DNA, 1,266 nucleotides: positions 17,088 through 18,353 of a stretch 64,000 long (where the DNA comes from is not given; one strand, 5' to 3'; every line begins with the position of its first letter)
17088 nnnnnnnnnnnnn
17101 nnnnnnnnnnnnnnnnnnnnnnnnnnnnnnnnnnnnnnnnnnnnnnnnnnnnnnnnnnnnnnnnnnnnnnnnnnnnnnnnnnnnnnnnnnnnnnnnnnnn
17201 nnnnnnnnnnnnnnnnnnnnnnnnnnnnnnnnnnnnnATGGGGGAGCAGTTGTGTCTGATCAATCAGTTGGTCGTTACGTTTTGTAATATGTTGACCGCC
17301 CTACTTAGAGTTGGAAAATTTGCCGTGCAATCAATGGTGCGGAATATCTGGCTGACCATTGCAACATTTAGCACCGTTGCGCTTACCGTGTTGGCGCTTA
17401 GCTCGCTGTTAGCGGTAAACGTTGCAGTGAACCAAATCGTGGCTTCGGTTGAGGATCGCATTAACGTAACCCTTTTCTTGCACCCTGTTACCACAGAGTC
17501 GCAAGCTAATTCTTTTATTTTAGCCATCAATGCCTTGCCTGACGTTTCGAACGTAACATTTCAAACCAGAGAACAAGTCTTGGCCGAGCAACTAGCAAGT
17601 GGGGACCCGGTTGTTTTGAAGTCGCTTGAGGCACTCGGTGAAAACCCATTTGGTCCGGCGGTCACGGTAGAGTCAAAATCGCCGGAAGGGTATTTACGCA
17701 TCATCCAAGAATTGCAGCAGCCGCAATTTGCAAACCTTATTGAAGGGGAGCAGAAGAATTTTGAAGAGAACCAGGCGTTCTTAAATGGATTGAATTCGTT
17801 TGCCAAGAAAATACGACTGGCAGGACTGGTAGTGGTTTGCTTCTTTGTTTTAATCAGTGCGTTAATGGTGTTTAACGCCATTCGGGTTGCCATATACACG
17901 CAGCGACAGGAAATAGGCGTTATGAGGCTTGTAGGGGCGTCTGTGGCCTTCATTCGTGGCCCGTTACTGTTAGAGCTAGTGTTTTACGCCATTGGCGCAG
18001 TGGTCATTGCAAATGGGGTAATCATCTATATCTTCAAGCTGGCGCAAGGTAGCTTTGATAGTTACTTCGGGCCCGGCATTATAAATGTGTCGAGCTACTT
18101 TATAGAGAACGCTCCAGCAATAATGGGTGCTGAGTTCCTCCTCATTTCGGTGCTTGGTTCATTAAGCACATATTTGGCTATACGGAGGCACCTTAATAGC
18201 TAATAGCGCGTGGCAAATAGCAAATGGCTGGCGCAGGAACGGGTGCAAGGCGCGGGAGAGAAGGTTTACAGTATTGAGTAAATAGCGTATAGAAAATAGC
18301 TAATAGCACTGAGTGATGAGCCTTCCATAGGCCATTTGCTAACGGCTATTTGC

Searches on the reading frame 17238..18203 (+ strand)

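Call 29: search_protein_families(library=pfam, proteins=[window:17238-18203:+], max_evalue=0.00001)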
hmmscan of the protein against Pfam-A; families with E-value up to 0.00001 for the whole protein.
window:17238-18203:+ (321 aa): 2 families
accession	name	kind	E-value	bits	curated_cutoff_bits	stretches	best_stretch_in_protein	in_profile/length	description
PF02687.27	FtsX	-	2.8e-13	50.4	25.5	1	198-316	2-113/120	FtsX-like permease C-terminal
PF18075.7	FtsX_ECD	-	1.3e-07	32.5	23.5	1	76-161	2-89/96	FtsX extracellular domain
